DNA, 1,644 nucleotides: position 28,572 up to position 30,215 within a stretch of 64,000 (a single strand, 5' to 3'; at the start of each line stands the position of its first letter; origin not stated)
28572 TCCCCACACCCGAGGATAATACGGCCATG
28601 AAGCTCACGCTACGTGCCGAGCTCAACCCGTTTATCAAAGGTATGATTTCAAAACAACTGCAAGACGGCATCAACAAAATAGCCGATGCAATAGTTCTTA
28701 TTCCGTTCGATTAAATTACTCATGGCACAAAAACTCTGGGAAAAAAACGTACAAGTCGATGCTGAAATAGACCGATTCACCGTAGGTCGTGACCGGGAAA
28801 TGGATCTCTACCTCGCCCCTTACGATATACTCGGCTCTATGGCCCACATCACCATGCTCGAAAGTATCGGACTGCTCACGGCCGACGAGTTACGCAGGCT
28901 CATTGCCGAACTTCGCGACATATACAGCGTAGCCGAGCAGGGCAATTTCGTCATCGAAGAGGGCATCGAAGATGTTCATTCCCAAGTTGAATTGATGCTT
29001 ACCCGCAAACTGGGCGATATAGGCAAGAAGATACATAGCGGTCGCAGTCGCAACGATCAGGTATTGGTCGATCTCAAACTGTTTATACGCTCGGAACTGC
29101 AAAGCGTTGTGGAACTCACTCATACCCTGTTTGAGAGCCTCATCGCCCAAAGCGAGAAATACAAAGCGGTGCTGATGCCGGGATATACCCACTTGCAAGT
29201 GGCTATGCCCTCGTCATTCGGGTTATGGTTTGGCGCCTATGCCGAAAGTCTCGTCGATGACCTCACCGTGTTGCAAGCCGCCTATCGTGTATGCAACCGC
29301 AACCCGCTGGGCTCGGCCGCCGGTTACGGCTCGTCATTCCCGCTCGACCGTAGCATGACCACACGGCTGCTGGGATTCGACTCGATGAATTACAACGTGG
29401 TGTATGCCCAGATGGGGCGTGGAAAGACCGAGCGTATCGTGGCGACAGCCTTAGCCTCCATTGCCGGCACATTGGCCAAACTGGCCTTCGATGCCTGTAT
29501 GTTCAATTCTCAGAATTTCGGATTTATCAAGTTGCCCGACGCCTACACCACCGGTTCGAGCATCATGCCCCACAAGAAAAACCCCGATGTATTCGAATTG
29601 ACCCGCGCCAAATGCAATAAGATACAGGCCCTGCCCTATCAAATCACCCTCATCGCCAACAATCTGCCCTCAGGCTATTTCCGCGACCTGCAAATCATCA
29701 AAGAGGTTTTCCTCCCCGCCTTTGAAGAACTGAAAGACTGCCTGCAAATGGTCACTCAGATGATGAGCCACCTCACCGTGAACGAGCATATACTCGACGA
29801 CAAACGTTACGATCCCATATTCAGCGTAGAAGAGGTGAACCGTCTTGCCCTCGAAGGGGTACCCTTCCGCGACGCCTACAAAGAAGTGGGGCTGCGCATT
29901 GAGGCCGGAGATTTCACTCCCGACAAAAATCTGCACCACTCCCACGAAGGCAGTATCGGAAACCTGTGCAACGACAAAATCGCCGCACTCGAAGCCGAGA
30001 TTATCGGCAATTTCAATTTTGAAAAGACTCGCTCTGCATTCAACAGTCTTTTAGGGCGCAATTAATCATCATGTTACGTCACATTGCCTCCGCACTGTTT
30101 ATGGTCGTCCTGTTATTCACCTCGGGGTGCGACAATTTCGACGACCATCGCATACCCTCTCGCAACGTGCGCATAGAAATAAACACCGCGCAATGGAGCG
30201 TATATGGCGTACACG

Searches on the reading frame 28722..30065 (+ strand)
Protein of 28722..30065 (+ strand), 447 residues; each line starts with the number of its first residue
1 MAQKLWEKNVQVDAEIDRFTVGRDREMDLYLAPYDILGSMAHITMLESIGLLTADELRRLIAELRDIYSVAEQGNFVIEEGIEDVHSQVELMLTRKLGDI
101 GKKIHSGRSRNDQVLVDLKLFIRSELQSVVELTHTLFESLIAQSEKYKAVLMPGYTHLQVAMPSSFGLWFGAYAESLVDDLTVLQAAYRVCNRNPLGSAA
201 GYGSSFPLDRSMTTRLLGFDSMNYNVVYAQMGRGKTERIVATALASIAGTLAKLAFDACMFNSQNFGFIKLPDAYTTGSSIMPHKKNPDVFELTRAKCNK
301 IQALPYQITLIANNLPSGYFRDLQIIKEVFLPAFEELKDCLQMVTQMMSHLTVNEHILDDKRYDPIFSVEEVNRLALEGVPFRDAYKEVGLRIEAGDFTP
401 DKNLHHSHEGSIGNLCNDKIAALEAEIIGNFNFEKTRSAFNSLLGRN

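Call 15: find_encoding_contigs(protein=window:28722-30065:+, flank=10000, max_places=6)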
Protein window:28722-30065:+ (447 aa): 17 contigs read that carry it; 5 places shown.
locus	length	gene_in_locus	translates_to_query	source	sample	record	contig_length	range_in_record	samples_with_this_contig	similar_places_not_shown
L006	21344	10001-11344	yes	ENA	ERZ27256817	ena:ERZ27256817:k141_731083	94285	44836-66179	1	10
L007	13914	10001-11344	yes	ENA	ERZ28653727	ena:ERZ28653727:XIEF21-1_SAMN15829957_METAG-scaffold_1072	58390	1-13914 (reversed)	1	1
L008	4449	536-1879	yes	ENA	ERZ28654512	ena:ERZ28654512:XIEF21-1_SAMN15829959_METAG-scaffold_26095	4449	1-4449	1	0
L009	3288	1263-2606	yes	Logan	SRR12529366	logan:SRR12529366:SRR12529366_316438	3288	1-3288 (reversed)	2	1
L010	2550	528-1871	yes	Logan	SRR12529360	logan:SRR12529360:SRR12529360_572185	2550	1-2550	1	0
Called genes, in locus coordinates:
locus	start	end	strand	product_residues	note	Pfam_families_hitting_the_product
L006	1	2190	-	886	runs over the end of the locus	PF07244:POTRA (weak), PF08479:POTRA_2 (faint), PF07244:POTRA, PF01103:Omp85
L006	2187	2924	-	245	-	PF01255:Prenyltransf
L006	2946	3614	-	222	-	PF13505:OMP_b-brl (weak), PF19573:DUF6089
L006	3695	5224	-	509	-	PF19755:DUF6242, PF25852:DUF6242_C, PF24681:Kelch_KLHDC2_KLHL20_DRC7 (weak)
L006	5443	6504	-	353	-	PF00383:dCMP_cyt_deam_1, PF14437:MafB19-deam, PF01872:RibD_C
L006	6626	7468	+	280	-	PF17827:PrmC_N, PF05175:MTS, PF06325:PrmA (weak), PF08241:Methyltransf_11 (weak), PF08242:Methyltransf_12 (weak), PF13649:Methyltransf_25, PF13847:Methyltransf_31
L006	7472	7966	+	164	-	PF02631:RecX_HTH2, PF21981:RecX_HTH3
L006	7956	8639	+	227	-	PF18912:DZR_2 (weak), PF00156:Pribosyltran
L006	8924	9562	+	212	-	PF00156:Pribosyltran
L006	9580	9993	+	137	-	-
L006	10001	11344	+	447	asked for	PF00206:Lyase_1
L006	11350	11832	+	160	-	-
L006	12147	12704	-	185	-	PF02659:Mntp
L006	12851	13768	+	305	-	PF20434:BD-FAE, PF07859:Abhydrolase_3, PF00135:COesterase (weak), PF00326:Peptidase_S9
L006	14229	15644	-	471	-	PF08308:PEGA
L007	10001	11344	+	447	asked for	PF00206:Lyase_1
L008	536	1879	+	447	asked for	PF00206:Lyase_1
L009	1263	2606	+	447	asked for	PF00206:Lyase_1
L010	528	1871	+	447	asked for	PF00206:Lyase_1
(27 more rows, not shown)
